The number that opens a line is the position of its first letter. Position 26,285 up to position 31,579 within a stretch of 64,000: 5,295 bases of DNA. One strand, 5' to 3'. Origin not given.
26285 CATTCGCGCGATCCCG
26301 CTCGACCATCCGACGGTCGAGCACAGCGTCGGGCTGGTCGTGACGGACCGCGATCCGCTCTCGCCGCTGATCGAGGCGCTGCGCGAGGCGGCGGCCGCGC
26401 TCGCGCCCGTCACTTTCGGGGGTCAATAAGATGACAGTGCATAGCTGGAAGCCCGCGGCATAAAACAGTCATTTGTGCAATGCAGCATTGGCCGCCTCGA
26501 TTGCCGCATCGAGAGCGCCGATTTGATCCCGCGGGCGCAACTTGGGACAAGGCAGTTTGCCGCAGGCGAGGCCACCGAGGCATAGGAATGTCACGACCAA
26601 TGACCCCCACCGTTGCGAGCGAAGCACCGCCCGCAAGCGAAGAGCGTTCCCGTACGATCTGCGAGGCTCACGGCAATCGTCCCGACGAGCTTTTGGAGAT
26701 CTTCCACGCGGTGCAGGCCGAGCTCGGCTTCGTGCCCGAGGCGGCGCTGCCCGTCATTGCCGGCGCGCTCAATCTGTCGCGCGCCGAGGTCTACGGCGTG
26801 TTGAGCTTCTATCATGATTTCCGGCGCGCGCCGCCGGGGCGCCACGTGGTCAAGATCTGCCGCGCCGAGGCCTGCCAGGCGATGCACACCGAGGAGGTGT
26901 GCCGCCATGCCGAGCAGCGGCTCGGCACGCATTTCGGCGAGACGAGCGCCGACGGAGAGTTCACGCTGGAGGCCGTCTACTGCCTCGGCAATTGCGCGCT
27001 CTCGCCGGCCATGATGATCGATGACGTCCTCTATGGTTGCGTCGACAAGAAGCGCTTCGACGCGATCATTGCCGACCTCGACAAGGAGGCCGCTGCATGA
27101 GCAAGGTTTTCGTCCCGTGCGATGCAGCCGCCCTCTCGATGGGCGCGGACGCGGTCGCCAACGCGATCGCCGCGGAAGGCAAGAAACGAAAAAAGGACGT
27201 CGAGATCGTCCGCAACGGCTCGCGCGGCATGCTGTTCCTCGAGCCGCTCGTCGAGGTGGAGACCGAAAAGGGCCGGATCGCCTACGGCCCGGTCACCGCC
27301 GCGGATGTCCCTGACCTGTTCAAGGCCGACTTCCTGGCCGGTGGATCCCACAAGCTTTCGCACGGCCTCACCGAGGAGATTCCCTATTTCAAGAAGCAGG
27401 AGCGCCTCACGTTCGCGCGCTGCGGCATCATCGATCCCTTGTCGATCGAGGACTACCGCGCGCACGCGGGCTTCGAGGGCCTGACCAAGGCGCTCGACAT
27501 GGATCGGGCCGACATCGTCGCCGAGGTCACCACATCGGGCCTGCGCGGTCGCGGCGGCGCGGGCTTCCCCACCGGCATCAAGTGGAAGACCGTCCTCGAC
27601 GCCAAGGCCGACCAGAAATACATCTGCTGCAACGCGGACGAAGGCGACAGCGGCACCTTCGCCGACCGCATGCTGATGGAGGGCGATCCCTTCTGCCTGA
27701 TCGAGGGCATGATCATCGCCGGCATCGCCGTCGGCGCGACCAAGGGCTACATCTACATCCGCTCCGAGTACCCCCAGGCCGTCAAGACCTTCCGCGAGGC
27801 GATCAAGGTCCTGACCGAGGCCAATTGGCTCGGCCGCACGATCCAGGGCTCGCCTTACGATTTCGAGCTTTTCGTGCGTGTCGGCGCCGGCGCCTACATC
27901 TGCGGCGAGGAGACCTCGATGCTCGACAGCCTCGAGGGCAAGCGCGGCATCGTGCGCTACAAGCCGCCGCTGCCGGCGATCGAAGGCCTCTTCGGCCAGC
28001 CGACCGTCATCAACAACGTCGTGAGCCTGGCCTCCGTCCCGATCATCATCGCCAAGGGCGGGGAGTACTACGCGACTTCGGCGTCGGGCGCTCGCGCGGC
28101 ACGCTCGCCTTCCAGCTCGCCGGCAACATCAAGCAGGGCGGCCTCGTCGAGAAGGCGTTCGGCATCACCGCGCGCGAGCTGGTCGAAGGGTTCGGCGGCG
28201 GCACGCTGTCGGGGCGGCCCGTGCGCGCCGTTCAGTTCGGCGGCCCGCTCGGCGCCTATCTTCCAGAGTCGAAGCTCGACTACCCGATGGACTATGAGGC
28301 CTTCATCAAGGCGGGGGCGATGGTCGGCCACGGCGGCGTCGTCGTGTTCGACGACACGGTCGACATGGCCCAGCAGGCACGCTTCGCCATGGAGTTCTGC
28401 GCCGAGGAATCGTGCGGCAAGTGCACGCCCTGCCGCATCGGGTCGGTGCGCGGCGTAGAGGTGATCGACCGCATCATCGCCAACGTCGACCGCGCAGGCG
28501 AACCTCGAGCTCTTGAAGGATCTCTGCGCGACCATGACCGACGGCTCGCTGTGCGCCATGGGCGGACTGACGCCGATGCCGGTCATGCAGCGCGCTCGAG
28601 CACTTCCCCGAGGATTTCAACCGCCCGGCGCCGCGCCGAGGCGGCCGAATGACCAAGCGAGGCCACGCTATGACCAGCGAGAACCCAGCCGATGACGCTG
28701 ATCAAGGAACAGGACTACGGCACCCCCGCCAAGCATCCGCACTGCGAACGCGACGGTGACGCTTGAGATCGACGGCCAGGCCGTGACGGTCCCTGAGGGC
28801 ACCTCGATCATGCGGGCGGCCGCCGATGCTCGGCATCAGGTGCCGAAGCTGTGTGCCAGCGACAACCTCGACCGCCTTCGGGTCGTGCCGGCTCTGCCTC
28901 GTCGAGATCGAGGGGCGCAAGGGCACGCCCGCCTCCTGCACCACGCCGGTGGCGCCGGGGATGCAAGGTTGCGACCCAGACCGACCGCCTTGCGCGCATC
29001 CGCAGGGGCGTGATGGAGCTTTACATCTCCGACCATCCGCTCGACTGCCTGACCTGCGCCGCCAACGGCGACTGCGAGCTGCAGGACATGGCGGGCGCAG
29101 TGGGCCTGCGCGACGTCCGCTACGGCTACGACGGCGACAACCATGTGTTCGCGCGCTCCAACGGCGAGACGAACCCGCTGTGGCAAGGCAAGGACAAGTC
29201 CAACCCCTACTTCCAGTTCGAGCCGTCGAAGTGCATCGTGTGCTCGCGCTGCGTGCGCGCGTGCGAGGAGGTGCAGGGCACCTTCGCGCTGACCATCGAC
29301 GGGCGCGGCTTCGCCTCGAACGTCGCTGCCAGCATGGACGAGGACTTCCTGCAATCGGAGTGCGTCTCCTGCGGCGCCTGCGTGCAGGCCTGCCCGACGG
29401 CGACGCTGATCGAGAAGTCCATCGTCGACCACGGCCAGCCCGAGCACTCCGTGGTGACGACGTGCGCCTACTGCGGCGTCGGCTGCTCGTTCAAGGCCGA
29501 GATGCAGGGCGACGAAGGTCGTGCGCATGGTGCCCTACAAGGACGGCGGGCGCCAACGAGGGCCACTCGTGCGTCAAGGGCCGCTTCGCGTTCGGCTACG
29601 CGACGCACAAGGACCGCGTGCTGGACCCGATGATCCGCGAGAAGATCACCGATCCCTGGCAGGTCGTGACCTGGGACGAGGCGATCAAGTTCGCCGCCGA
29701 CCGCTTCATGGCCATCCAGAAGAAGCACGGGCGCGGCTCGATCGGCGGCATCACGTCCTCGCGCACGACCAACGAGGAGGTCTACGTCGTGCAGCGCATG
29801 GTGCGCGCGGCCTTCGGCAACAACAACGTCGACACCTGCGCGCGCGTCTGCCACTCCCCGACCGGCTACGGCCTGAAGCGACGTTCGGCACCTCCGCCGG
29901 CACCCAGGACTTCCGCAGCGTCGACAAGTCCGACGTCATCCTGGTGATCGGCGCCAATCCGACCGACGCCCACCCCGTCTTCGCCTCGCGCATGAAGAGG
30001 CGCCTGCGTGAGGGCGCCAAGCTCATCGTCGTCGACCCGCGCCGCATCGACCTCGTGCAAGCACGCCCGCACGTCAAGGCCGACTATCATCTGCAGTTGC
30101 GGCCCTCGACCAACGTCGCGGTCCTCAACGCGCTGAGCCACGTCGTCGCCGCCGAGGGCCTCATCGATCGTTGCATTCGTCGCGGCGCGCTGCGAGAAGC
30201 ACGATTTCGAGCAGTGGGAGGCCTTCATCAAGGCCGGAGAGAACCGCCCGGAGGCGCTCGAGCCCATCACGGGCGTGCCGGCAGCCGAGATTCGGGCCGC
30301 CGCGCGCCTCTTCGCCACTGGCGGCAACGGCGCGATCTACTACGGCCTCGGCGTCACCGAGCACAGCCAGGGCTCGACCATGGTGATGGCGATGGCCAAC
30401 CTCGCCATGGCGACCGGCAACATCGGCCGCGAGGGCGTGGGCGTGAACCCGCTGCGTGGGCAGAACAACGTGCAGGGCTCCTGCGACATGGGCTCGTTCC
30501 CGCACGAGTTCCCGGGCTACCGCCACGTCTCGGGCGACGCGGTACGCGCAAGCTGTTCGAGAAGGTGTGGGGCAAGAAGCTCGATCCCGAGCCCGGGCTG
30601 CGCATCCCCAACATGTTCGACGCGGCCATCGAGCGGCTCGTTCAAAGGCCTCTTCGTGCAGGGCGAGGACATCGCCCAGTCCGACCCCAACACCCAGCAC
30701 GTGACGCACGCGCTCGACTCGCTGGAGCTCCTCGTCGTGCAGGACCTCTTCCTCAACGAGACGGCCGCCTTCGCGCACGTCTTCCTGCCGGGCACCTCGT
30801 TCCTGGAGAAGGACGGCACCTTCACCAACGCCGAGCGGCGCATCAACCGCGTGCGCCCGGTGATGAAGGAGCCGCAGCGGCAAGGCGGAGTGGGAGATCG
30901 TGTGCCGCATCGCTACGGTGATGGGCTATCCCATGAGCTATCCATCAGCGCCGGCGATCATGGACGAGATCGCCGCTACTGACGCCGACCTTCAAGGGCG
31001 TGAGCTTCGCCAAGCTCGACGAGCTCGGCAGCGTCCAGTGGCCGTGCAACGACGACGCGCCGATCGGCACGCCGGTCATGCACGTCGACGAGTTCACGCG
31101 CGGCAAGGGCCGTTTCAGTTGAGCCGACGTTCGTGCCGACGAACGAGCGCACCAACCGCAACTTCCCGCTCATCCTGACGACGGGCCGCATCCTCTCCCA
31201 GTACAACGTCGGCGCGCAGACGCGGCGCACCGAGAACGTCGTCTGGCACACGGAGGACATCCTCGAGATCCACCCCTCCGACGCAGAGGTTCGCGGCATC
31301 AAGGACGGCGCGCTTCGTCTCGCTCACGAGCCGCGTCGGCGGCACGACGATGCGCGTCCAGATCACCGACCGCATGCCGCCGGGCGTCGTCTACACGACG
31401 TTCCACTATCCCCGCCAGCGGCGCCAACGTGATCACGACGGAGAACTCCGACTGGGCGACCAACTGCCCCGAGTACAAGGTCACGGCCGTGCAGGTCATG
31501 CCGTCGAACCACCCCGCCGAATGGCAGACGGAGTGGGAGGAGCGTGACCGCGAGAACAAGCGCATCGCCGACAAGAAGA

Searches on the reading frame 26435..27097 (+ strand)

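Call 80: search_protein_families(library=pfam, proteins=[window:26435-27097:+], max_evalue=0.001)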
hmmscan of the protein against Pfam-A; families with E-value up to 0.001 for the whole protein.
window:26435-27097:+ (221 aa): 1 family
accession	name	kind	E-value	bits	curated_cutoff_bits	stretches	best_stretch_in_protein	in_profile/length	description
PF01257.25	2Fe-2S_thioredx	-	2.3e-43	147.9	24.8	1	74-215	3-144/145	Thioredoxin-like [2Fe-2S] ferredoxin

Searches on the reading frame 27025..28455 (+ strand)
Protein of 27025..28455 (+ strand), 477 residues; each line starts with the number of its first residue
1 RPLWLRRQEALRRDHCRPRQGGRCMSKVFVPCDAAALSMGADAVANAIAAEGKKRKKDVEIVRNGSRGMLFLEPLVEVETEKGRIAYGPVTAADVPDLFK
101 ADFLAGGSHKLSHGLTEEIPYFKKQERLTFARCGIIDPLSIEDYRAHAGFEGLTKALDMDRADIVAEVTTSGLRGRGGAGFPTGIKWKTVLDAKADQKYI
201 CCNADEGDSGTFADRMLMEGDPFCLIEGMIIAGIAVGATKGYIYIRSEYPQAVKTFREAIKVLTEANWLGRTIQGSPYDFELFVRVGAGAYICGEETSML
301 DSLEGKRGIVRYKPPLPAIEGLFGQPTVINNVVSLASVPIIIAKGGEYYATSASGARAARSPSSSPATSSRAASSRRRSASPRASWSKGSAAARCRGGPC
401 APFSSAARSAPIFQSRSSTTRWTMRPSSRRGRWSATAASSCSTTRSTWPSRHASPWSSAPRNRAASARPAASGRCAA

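Call 49: search_protein_families(library=pfam, proteins=[window:27025-28455:+], max_evalue=0.0001)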
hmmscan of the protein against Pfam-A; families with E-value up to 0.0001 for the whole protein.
window:27025-28455:+ (477 aa): 1 family
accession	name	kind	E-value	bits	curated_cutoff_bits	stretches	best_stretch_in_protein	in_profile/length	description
PF01512.22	Complex1_51K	-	2.4e-42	144.8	31.2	1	168-339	1-149/150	Nuo51 FMN-binding domain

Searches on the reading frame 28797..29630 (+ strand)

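Call 80: search_protein_families(library=pfam, proteins=[window:28797-29630:+], max_evalue=0.001)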
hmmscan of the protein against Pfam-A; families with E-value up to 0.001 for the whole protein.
window:28797-29630:+ (278 aa): 11 families
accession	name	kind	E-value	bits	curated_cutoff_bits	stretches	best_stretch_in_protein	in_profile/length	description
PF10588.14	NADH-G_4Fe-4S_3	-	2.3e-17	62.7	27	1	69-108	1-40/40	NADH-ubiquinone oxidoreductase-G iron-sulfur binding region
PF12838.12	Fer4_7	-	9.2e-09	36.1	27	1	145-202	1-51/52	4Fe-4S dicluster domain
PF00037.32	Fer4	-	3.8e-07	30.1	21.1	1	186-202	5-21/24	4Fe-4S binding domain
PF22117.2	Fer4_Nqo3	-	5.8e-07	30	27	1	137-204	2-66/67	NADH-quinone oxidoreductase subunit 3, ferredoxin-like domain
PF13237.11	Fer4_10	-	6.5e-07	29.6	25.5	1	141-200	4-53/53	4Fe-4S dicluster domain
PF13187.11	Fer4_9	-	1e-06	29.1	27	1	145-201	1-49/52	4Fe-4S dicluster domain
PF13183.11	Fer4_8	-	5.8e-06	27.2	27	1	144-201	3-66/68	4Fe-4S dicluster domain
PF14697.11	Fer4_21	-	1.3e-05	25.7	35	1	143-205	5-57/59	4Fe-4S dicluster domain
PF04879.21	Molybdop_Fe4S4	-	1.8e-05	25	22.7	1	217-241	2-26/55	Molybdopterin oxidoreductase Fe4S4 domain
PF12837.12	Fer4_6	-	3.2e-05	24.1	25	1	139-158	2-21/24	4Fe-4S binding domain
PF12797.12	Fer4_2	-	7.4e-05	22.9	24.5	1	187-201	8-22/22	4Fe-4S binding domain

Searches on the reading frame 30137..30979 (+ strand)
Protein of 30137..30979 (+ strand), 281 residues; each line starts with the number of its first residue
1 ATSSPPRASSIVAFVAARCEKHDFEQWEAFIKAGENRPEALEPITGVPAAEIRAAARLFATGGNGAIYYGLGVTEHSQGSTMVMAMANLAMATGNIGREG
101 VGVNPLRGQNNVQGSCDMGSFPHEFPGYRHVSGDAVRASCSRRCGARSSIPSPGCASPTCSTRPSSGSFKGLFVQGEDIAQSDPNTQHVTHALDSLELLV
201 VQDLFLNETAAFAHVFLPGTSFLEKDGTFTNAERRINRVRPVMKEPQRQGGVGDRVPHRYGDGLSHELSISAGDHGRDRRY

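Call 80: search_protein_families(library=pfam, proteins=[window:30137-30979:+], max_evalue=0.001)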
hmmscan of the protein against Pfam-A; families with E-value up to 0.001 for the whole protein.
window:30137-30979:+ (281 aa): 1 family
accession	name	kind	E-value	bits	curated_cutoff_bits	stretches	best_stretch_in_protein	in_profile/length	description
PF00384.28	Molybdopterin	-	2.5e-28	99.6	24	1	64-246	183-337/353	Molybdopterin oxidoreductase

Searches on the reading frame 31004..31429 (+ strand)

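Call 80: search_protein_families(library=pfam, proteins=[window:31004-31429:+], max_evalue=0.001)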
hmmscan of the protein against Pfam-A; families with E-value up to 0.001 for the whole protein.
window:31004-31429:+ (142 aa): 1 family
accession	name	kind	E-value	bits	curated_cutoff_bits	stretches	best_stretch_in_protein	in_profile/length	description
PF01568.27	Molydop_binding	-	1.6e-09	38.2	26.8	1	56-103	1-48/110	Molydopterin dinucleotide binding domain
